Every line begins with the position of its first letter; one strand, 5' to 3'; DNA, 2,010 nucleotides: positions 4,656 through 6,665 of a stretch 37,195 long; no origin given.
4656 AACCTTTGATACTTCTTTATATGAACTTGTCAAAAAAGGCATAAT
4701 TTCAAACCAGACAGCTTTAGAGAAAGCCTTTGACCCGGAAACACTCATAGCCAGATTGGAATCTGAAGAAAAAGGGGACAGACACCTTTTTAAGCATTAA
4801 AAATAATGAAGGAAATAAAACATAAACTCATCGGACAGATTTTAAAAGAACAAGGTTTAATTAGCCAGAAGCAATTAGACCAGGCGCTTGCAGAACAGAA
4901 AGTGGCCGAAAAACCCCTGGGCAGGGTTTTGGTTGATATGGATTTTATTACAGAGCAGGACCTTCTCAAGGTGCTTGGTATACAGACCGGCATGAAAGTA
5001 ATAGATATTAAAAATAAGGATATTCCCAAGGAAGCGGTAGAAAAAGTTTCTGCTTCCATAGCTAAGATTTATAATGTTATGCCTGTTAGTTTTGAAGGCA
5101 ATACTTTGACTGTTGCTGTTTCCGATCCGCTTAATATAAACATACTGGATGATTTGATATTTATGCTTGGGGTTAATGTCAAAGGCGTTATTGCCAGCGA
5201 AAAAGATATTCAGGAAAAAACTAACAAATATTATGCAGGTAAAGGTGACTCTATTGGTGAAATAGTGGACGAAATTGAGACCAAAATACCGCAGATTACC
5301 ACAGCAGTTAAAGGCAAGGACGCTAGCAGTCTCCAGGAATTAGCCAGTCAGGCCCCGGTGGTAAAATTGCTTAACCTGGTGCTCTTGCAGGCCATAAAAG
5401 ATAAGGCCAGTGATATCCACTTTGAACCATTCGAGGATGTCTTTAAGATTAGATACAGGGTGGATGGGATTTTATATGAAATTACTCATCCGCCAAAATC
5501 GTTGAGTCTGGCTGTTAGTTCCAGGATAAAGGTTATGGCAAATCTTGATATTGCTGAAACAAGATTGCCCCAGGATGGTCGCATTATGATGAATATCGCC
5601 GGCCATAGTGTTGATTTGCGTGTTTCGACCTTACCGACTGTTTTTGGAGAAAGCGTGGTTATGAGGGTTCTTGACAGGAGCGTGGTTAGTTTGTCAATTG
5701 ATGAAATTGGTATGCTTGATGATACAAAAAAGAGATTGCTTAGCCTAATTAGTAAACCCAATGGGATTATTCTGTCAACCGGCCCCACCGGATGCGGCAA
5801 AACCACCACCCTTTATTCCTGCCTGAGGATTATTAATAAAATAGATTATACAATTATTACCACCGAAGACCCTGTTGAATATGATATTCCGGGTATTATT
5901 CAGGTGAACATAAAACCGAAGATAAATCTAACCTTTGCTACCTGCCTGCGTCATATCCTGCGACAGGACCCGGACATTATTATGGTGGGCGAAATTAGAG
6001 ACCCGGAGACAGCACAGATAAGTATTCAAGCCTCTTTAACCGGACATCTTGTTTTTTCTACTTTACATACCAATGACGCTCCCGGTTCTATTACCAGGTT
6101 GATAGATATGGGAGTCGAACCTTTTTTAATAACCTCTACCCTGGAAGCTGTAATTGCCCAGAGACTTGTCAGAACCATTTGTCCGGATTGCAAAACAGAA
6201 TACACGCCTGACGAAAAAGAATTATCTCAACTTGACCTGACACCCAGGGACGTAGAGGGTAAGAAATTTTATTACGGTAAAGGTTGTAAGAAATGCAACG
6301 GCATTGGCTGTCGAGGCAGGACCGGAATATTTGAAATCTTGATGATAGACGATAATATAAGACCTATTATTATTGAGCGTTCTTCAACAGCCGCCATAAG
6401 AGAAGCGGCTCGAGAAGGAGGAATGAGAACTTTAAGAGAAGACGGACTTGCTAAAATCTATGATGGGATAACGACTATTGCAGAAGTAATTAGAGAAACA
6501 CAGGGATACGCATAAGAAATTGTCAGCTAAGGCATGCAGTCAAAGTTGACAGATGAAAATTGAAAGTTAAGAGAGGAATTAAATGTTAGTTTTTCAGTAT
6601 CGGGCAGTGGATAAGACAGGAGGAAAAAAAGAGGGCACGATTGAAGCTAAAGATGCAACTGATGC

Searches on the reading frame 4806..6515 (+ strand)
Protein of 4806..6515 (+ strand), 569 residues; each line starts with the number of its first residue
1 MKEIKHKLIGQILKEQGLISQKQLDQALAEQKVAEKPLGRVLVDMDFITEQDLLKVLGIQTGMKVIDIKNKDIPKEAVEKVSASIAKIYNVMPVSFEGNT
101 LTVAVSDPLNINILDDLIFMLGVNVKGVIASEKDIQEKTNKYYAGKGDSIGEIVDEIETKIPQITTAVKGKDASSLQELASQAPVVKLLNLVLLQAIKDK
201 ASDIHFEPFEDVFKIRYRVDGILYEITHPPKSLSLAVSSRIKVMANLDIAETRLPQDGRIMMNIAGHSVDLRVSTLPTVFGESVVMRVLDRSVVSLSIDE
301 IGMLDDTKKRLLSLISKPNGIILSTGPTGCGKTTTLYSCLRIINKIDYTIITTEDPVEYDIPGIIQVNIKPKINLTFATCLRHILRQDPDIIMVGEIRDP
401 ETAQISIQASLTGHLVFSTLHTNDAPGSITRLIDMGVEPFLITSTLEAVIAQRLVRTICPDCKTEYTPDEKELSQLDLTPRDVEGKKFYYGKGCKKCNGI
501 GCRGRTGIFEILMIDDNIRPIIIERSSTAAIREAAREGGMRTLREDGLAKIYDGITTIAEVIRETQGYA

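Call 8: search_protein_families(library=pfam, proteins=[window:4806-6515:+], max_evalue=0.001)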
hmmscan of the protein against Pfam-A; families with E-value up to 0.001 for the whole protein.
window:4806-6515:+ (569 aa): 2 families
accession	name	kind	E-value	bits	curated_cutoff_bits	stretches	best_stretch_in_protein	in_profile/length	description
PF00437.27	T2SSE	-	3.1e-141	470.8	24.9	1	179-563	2-370/370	Type II/IV secretion system protein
PF05157.20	MshEN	-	9.1e-20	70.9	23.1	1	62-146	2-87/90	MshEN domain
